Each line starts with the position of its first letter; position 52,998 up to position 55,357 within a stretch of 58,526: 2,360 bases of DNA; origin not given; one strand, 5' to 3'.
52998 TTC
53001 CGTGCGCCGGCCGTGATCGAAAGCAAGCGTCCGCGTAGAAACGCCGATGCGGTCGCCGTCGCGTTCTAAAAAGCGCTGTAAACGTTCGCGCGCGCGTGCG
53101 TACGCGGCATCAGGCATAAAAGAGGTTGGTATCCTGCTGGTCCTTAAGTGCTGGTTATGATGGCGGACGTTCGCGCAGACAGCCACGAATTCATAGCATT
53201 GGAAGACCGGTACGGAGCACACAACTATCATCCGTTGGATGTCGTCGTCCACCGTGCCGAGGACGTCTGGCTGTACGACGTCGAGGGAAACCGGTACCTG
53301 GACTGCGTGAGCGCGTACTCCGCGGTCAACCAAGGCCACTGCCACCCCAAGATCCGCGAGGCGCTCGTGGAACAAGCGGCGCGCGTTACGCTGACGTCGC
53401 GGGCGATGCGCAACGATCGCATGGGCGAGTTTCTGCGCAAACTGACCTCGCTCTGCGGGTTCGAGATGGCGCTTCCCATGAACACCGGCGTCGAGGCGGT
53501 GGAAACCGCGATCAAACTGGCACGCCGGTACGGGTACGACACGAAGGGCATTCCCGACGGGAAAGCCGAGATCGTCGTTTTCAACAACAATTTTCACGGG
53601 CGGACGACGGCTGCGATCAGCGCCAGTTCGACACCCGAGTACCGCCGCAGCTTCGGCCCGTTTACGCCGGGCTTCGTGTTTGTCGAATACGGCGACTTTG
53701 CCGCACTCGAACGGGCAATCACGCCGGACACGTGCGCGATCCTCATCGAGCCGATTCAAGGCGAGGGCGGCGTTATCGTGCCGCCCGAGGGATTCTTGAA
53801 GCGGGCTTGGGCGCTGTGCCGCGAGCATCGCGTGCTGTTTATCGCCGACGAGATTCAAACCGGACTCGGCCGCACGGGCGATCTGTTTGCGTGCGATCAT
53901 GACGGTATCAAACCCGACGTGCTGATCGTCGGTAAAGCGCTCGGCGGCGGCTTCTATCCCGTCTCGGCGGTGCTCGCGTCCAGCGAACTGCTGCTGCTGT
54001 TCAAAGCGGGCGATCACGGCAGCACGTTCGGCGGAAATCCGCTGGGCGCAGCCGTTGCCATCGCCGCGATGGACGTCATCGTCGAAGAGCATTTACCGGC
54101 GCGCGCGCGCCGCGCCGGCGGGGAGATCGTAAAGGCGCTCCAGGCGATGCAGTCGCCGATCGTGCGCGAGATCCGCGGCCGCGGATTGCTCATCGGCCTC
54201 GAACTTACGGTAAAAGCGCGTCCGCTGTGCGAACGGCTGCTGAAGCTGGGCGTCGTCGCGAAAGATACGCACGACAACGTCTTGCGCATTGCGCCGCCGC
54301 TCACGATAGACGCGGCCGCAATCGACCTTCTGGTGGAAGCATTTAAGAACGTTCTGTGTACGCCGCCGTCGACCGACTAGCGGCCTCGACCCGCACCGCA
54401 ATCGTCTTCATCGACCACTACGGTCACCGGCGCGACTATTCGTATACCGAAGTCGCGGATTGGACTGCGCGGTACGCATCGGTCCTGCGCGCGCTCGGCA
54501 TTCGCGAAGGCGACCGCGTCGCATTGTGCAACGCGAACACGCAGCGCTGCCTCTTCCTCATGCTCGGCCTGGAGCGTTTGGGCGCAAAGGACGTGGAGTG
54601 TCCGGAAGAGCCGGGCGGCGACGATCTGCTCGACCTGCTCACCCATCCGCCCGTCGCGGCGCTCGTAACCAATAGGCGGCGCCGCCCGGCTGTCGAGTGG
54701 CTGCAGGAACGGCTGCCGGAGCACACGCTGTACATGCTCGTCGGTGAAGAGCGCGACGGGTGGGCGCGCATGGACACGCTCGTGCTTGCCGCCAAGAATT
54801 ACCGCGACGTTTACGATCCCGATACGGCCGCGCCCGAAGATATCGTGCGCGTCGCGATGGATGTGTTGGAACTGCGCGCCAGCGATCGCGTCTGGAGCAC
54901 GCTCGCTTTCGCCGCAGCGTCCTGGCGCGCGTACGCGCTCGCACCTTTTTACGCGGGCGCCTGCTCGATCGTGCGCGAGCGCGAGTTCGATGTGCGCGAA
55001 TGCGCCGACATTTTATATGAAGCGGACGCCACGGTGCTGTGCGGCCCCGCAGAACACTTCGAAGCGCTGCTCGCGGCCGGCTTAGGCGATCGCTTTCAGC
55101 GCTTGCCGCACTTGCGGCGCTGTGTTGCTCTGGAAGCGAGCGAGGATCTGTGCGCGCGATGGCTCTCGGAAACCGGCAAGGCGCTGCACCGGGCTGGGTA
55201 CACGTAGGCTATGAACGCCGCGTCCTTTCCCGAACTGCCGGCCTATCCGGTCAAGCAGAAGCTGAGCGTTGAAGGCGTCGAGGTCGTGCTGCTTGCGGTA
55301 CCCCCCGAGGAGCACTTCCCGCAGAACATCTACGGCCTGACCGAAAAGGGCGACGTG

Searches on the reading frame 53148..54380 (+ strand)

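Call 74: search_protein_families(library=pfam, proteins=[window:53148-54380:+], max_evalue=0.00001)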
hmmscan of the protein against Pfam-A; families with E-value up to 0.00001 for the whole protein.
window:53148-54380:+ (410 aa): 1 family
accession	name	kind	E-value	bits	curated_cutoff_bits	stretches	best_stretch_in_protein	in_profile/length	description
PF00202.27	Aminotran_3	-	1.3e-124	416.4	30.5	1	22-403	1-403/403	Aminotransferase class-III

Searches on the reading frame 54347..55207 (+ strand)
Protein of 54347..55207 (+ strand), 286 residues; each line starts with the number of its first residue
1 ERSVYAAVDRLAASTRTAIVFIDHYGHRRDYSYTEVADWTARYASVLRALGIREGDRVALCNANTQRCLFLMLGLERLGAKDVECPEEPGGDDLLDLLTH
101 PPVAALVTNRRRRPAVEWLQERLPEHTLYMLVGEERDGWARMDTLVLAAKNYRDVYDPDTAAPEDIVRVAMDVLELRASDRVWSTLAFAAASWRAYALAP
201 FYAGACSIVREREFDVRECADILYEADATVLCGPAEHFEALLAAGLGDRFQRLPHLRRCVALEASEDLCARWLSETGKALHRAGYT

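Call 74: search_protein_families(library=pfam, proteins=[window:54347-55207:+], max_evalue=0.00001)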
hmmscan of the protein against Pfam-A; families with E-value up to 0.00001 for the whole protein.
window:54347-55207:+ (286 aa): 1 family
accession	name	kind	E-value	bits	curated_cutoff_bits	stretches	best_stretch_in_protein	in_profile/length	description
PF00501.34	AMP-binding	-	4.6e-20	72.2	29.9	1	15-149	8-143/384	AMP-binding enzyme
